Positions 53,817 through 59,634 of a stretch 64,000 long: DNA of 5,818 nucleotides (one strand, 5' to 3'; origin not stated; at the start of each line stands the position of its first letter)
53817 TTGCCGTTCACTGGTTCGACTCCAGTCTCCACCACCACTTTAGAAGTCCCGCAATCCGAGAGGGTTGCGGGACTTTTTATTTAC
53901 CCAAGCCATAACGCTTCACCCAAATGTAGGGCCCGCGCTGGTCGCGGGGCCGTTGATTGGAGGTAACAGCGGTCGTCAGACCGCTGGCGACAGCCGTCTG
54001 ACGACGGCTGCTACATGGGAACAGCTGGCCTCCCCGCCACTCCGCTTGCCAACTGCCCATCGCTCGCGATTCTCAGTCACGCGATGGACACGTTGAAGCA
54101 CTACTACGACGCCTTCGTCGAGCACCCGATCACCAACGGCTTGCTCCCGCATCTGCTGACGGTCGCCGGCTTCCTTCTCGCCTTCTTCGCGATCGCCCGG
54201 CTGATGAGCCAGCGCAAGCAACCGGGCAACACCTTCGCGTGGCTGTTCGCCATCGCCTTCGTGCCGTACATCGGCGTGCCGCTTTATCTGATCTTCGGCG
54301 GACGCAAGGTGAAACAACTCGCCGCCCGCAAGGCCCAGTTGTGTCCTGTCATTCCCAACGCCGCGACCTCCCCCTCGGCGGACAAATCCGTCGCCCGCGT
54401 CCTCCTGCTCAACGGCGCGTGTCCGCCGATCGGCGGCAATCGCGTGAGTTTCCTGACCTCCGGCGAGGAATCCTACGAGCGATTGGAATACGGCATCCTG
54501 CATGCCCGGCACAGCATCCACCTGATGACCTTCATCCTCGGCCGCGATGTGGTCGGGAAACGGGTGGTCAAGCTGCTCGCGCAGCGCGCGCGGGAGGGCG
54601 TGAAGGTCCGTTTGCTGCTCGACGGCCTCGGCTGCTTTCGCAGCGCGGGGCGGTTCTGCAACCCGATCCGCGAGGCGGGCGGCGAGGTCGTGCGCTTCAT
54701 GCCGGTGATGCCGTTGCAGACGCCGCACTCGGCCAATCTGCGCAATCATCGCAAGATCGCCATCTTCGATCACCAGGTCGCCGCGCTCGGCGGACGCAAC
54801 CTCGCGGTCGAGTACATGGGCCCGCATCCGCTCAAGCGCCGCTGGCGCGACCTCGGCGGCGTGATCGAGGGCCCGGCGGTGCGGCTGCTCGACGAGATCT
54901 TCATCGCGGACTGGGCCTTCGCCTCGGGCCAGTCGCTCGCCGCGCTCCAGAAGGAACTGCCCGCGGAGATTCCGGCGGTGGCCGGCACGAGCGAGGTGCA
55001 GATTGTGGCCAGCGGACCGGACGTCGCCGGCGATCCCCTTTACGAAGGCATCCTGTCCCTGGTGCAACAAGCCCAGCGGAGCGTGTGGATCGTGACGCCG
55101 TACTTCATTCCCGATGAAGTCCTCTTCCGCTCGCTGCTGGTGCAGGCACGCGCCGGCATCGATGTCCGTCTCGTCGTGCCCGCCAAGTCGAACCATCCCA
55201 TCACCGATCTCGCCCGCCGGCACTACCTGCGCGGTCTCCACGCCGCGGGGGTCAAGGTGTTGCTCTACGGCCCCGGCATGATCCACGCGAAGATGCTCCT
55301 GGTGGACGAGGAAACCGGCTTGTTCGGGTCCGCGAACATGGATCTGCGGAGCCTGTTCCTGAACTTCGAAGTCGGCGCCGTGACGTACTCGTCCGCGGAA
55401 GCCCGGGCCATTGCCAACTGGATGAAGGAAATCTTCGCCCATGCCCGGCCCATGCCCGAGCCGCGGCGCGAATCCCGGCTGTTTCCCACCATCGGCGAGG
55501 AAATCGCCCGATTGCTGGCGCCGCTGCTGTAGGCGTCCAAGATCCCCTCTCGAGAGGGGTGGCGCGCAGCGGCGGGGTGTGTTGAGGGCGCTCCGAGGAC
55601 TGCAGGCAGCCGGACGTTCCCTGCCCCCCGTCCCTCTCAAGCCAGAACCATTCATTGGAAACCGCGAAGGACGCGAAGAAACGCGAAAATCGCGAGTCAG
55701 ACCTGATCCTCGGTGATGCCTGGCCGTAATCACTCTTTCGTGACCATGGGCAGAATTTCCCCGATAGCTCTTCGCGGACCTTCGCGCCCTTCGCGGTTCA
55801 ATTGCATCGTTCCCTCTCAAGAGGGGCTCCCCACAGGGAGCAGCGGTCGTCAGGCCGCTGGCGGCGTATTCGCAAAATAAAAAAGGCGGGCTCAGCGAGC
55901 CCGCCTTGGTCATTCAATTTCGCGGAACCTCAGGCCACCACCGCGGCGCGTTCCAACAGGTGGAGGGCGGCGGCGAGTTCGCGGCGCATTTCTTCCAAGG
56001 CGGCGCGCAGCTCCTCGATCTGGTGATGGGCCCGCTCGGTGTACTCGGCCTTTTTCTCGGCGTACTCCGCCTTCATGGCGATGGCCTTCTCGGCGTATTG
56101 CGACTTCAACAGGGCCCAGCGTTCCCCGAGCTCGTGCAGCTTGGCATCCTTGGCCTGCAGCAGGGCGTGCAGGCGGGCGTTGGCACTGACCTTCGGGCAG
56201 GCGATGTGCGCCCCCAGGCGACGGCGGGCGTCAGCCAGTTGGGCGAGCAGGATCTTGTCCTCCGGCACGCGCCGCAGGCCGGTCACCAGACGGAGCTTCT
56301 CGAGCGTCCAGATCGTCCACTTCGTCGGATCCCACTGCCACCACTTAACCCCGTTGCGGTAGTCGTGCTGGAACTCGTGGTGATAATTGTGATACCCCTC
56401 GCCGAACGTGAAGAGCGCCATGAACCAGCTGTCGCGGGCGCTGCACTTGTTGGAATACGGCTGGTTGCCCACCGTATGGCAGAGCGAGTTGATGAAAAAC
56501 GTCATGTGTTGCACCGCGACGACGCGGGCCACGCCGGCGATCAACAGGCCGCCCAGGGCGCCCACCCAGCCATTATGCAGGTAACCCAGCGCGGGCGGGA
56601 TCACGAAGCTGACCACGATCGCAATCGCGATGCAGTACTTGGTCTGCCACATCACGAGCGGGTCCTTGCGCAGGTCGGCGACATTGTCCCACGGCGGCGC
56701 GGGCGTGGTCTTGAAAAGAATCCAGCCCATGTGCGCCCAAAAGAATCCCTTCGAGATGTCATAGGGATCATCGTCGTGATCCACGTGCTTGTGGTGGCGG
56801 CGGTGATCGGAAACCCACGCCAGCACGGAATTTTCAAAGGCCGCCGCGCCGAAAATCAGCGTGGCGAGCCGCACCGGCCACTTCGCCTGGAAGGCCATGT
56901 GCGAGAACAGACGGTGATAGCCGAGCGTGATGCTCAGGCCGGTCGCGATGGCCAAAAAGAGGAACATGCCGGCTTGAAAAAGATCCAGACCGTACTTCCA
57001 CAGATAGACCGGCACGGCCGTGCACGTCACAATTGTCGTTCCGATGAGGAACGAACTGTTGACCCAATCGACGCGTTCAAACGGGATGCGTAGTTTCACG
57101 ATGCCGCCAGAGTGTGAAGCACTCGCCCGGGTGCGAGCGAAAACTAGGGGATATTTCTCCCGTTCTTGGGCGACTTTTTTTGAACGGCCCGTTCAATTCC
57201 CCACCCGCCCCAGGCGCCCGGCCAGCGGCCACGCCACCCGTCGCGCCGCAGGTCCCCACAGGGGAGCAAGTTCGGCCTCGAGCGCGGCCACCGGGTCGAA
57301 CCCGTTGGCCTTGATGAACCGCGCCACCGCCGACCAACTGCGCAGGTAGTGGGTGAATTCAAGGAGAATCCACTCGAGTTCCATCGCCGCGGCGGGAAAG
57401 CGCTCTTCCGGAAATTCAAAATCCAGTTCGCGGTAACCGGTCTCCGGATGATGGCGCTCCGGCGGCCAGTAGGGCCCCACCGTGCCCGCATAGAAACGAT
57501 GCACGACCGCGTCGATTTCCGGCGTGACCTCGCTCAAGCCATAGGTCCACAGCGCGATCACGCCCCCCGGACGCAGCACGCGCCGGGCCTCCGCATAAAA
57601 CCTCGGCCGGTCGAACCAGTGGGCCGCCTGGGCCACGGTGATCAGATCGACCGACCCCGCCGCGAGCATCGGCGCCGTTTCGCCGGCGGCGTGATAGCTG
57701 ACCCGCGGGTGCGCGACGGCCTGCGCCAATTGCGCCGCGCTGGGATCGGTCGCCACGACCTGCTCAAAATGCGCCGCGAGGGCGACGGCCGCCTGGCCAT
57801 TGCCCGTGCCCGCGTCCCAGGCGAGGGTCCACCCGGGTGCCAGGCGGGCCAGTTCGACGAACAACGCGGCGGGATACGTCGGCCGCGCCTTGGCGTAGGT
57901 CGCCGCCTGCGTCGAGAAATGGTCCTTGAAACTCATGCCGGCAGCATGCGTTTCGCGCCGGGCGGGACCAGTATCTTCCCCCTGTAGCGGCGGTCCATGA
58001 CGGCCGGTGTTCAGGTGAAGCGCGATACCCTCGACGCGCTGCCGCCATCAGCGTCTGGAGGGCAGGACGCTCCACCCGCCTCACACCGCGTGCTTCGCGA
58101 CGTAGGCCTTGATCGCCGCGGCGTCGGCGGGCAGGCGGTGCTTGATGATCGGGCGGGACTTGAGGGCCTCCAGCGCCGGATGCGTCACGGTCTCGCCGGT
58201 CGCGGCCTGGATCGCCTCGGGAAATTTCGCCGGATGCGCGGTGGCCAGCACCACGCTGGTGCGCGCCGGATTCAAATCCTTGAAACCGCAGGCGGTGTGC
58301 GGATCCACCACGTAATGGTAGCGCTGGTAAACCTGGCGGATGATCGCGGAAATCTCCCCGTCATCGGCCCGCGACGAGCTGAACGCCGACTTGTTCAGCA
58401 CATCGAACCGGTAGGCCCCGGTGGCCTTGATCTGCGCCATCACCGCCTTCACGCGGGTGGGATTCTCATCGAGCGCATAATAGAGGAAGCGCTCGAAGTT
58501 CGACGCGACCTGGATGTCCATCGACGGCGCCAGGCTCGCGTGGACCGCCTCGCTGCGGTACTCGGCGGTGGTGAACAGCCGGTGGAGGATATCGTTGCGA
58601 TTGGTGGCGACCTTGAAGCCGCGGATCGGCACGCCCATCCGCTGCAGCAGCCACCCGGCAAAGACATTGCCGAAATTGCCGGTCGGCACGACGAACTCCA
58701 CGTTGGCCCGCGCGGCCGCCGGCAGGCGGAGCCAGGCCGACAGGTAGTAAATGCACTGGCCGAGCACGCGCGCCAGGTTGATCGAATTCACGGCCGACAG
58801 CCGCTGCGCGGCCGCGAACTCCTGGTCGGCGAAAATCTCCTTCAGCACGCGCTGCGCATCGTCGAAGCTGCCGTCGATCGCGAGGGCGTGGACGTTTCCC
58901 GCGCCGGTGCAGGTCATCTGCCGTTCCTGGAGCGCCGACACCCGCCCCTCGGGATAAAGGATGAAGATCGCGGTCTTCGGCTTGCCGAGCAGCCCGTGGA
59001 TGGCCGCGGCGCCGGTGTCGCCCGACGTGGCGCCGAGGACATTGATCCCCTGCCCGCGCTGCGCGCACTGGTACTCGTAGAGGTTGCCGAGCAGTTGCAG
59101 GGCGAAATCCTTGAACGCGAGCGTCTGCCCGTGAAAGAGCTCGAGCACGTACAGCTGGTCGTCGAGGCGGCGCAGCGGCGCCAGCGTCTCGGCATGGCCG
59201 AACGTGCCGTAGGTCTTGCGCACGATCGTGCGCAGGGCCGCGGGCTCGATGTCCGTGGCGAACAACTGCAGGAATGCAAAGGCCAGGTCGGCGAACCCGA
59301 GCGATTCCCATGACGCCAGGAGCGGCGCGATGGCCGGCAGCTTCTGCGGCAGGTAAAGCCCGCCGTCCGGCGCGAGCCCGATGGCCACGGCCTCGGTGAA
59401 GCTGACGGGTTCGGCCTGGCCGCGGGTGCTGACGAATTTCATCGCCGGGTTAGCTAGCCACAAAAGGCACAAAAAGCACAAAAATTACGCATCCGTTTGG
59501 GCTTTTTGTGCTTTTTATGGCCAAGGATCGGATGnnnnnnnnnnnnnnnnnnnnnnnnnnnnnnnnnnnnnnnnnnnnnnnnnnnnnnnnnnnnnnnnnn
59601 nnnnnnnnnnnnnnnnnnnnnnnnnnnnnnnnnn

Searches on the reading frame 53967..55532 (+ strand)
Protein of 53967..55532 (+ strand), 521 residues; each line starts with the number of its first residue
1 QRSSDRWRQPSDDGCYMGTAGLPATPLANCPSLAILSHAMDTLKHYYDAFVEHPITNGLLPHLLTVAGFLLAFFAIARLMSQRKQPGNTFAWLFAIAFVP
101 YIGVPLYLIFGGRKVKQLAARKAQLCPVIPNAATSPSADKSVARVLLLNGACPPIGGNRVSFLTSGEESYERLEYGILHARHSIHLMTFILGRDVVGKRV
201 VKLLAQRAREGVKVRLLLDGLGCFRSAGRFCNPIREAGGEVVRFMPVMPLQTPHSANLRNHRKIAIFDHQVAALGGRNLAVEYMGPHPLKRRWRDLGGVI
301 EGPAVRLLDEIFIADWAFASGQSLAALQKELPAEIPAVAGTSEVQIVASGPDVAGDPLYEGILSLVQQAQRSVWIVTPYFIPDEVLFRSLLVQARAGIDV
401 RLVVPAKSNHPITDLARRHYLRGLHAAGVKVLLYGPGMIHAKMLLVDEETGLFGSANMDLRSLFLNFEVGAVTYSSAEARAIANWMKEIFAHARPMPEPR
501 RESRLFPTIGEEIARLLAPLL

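Call 69: search_protein_families(library=pfam, proteins=[window:53967-55532:+], max_evalue=0.001)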
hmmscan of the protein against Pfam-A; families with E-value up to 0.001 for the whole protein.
window:53967-55532:+ (521 aa): 3 families
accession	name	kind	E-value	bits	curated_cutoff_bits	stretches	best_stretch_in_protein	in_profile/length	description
PF13091.12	PLDc_2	-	7e-38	129.9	27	2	363-489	2-131/132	PLD-like domain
PF13396.11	PLDc_N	-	1.8e-10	41.1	23.3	1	71-111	2-41/42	Phospholipase_D-nuclease N-terminal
PF00614.28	PLDc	-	1.6e-08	34.6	21.9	0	439-461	5-27/28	Phospholipase D Active site motif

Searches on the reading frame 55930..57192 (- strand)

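Call 69: search_protein_families(library=pfam, proteins=[window:55930-57192:-], max_evalue=0.001)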
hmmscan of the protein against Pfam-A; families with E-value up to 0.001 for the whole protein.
window:55930-57192:- (420 aa): 1 family
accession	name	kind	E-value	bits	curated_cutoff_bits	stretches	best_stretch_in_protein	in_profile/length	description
PF00487.30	FA_desaturase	-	5e-20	72.8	29.7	1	76-293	6-237/253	Fatty acid desaturase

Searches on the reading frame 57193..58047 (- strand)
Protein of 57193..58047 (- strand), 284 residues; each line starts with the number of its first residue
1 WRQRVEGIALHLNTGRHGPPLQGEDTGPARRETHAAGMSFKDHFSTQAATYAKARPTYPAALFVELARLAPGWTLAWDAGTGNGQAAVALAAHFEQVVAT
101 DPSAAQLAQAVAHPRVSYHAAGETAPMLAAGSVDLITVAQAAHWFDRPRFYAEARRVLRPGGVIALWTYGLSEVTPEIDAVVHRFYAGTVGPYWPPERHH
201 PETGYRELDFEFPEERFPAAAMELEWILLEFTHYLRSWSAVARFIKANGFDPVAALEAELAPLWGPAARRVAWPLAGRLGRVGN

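Call 69: search_protein_families(library=pfam, proteins=[window:57193-58047:-], max_evalue=0.001)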
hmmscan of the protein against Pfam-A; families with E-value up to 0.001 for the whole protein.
window:57193-58047:- (284 aa): 5 families
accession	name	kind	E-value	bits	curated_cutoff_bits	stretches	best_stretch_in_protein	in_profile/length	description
PF08241.18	Methyltransf_11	-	2e-16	60.8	21.2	1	78-165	2-94/95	Methyltransferase domain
PF13649.12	Methyltransf_25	-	2.2e-13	51.1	27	1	78-162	3-97/97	Methyltransferase domain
PF08242.18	Methyltransf_12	-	9.6e-10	39.5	30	1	78-164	2-98/98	Methyltransferase domain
PF13489.12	Methyltransf_23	-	0.00015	22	27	1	78-172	28-122/164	Methyltransferase domain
PF13847.12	Methyltransf_31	-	0.00045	20.4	27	0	78-173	9-117/145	Methyltransferase domain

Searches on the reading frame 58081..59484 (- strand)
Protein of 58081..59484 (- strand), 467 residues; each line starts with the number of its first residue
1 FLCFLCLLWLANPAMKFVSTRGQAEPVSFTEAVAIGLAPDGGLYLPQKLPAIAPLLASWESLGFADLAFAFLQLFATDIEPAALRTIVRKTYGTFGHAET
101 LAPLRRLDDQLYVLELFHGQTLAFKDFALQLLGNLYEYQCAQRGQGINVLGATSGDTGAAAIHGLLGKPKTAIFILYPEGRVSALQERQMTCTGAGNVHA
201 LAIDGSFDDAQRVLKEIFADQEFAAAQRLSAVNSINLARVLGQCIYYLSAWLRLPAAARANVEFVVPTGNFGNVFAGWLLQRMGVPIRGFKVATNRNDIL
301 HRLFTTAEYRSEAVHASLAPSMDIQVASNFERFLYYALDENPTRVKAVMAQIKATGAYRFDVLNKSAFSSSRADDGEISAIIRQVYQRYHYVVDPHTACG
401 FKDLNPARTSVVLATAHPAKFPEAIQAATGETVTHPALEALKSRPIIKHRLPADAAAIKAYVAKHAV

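Call 69: search_protein_families(library=pfam, proteins=[window:58081-59484:-], max_evalue=0.001)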
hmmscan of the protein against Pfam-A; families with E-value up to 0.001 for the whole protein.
window:58081-59484:- (467 aa): 3 families
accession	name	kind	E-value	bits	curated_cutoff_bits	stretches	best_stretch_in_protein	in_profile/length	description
PF14821.11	Thr_synth_N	-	1.1e-22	80.4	25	1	16-92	1-79/79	Threonine synthase N terminus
PF00291.31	PALP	-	5.4e-18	65.8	35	1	105-402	14-273/295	Pyridoxal-phosphate dependent enzyme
PF24857.1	THR4_C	-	1.8e-06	28.4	27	1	406-429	18-41/85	Threonine synthase, C-terminal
